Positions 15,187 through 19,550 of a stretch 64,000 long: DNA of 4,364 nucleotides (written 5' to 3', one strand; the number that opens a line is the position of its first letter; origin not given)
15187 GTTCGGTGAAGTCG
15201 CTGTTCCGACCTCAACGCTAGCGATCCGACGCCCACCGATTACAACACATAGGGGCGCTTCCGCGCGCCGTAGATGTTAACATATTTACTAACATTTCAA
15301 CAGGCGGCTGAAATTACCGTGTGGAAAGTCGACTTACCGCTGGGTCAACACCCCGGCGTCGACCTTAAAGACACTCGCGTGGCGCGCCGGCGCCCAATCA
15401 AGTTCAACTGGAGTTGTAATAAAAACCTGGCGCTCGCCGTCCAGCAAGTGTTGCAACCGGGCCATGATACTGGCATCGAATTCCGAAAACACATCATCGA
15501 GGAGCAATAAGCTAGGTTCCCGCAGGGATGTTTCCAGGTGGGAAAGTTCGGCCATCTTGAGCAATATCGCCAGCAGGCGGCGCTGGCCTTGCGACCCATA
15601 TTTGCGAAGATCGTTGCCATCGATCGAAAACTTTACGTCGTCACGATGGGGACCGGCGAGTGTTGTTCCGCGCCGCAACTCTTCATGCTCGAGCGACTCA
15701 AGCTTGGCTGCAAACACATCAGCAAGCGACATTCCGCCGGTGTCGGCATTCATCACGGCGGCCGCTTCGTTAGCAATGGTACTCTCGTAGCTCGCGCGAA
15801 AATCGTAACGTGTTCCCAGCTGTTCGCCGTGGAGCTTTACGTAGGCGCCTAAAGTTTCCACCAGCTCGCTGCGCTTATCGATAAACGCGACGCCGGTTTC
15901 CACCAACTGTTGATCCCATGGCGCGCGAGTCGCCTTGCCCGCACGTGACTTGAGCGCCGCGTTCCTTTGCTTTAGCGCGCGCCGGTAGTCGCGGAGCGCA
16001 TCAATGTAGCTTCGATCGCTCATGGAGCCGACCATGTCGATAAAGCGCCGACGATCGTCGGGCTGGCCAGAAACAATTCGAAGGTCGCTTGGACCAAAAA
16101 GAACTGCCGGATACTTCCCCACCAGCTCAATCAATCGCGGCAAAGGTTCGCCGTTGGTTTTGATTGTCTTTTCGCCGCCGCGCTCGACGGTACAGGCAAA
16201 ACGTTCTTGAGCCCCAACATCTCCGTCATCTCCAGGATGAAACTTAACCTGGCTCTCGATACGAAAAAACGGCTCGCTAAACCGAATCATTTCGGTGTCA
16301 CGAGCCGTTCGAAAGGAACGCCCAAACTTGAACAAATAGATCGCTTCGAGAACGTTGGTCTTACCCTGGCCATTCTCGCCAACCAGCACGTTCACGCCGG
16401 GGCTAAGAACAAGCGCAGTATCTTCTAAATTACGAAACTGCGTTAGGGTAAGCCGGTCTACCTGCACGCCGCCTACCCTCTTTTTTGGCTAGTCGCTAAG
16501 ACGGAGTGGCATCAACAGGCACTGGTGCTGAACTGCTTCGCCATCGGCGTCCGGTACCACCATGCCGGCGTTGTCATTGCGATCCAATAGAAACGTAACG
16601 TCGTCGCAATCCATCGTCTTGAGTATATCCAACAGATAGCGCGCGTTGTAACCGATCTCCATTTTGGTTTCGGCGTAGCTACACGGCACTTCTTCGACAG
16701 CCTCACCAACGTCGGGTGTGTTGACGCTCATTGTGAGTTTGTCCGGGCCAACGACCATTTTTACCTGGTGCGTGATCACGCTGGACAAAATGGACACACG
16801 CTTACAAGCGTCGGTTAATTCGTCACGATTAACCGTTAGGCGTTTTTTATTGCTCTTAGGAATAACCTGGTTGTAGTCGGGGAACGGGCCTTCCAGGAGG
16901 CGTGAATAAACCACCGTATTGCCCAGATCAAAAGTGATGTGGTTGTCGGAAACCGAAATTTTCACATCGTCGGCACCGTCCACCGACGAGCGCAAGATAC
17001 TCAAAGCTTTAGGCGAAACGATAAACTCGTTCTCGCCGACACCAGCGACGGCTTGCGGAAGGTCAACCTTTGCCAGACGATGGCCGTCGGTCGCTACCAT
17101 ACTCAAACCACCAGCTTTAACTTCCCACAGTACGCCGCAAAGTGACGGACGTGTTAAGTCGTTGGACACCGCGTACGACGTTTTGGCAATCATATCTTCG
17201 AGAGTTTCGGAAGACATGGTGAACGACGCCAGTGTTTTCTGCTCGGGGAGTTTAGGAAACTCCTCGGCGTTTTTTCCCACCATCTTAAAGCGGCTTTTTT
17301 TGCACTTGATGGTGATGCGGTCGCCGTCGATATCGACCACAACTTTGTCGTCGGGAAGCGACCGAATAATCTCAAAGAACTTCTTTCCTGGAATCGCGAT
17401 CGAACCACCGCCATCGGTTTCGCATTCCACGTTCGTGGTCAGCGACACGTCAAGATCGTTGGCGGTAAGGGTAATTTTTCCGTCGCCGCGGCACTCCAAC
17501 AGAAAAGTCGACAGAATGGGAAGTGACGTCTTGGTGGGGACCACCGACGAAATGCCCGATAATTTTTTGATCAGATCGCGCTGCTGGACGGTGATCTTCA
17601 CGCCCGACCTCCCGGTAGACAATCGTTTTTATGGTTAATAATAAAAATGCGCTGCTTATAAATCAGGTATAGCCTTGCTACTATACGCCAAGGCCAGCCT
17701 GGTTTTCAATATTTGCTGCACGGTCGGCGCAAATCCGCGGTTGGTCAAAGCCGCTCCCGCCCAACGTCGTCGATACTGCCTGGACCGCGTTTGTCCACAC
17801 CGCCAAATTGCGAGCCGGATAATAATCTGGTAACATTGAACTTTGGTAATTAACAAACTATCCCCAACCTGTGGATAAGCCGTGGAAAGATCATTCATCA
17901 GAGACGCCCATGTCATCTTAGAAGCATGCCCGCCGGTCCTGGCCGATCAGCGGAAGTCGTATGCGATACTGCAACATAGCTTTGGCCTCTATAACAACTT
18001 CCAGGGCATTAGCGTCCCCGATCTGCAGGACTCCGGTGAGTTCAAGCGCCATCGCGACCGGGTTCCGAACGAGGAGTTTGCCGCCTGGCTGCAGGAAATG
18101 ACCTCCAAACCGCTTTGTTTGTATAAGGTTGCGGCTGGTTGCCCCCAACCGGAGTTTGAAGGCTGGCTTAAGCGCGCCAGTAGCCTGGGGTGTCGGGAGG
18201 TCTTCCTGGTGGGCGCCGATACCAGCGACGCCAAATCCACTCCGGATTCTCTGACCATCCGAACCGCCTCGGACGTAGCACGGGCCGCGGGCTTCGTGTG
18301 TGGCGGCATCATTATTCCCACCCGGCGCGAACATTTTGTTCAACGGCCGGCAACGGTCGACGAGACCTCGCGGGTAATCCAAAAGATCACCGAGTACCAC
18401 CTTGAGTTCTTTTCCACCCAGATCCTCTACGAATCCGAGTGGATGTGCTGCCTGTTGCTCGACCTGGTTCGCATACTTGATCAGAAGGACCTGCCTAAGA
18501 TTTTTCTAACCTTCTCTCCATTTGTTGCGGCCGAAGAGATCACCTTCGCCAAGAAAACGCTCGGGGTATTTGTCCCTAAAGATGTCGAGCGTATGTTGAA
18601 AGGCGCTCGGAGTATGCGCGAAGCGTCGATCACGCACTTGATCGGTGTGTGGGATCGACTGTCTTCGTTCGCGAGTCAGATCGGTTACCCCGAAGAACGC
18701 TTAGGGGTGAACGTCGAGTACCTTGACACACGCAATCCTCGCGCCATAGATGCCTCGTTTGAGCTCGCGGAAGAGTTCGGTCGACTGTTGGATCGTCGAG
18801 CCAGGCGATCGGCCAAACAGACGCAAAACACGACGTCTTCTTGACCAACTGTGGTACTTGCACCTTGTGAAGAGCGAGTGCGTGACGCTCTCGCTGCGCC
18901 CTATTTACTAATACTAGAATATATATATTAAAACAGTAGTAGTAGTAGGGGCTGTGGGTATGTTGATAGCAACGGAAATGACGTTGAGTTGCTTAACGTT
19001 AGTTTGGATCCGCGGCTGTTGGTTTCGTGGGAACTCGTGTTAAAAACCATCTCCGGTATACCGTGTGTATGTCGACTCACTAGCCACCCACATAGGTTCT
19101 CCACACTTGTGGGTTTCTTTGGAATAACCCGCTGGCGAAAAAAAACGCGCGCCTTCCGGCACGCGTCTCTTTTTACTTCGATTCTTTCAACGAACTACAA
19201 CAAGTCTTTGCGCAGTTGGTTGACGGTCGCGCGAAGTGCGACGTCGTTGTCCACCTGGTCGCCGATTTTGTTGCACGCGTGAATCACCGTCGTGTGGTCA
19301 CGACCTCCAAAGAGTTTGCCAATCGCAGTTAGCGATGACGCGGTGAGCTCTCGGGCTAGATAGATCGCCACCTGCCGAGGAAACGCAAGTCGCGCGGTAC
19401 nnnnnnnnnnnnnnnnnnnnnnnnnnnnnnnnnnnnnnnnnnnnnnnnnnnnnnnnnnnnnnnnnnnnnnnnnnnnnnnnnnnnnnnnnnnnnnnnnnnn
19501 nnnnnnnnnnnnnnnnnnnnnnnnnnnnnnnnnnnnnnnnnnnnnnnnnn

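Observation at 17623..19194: A mycobacterial-type MTHFR-like gene sits inside the dnaA-dnaN gap, transcribed toward the unwinding element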

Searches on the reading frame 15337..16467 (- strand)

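Call 4: search_protein_families(library=pfam, proteins=[window:15337-16467:-], max_evalue=1)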
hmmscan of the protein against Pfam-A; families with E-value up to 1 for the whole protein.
window:15337-16467:- (377 aa): 10 families
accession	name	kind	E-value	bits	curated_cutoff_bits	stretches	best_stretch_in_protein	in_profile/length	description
PF02463.25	SMC_N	-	9.1e-18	64.9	40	1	3-352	2-196/220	RecF/RecN/SMC N terminal domain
PF13175.12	AAA_15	-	3.2e-11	43.9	32.1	1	1-48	1-48/374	AAA ATPase domain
PF13476.12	AAA_23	-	3.8e-09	37.9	27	1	5-97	1-84/201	AAA domain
PF13304.12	AAA_21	-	2.5e-08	34.8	27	1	25-77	1-61/304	AAA domain, putative AbiEii toxin, Type IV TA system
PF13514.12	AAA_27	-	1.9e-06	28.1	22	1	1-73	1-73/206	AAA domain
PF13558.12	SbcC_Walker_B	-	0.0069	17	27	1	288-342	30-88/90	SbcC/RAD50-like, Walker B motif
PF00005.33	ABC_tran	-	0.043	14.9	25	1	26-44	14-32/137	ABC transporter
PF05974.18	DUF892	-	0.17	12.3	23.7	1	153-263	5-109/159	Domain of unknown function (DUF892)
PF01521.26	Fe-S_biosyn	-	0.19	12.4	26.3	1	317-376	44-104/110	Iron-sulphur cluster biosynthesis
PF03670.18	UPF0184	-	0.25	12.2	21.5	0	323-361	42-79/83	Uncharacterised protein family (UPF0184)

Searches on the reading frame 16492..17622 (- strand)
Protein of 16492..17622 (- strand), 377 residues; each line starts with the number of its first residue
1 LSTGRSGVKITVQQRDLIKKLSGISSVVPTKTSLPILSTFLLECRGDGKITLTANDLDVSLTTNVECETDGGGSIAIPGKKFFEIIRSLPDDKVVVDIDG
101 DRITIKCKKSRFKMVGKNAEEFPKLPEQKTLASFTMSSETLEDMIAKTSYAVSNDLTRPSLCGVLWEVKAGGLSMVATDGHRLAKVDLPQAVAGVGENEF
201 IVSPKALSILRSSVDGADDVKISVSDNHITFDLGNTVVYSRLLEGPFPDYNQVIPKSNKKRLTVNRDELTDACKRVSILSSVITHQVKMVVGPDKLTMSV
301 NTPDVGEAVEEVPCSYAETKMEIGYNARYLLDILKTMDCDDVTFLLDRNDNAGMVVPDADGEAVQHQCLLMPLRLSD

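Call 4: search_protein_families(library=pfam, proteins=[window:16492-17622:-], max_evalue=1)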
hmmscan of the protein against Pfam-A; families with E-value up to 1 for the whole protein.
window:16492-17622:- (377 aa): 3 families
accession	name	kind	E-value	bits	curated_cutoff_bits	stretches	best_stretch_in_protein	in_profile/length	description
PF00712.24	DNA_pol3_beta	-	2e-37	128.5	24.4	3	9-126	2-120/120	DNA polymerase III beta subunit, N-terminal domain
PF02767.21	DNA_pol3_beta_2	-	8.3e-27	94.2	27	2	136-249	2-116/116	DNA polymerase III beta subunit, central domain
PF02768.20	DNA_pol3_beta_3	-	6.6e-24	84.5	27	1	252-360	2-110/121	DNA polymerase III beta subunit, C-terminal domain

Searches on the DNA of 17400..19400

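Call 77: search_rna_families(source=window, start=17400, end=19400, threshold=evalue, max_evalue=1)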
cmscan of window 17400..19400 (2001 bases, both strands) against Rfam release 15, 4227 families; matches with E-value up to 1: 1.
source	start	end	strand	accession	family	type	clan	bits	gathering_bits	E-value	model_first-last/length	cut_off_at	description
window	19139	19187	-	RF00512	Leu_leader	Cis-reg; leader;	-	18.9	50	0.82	1-148/148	no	Leucine operon leader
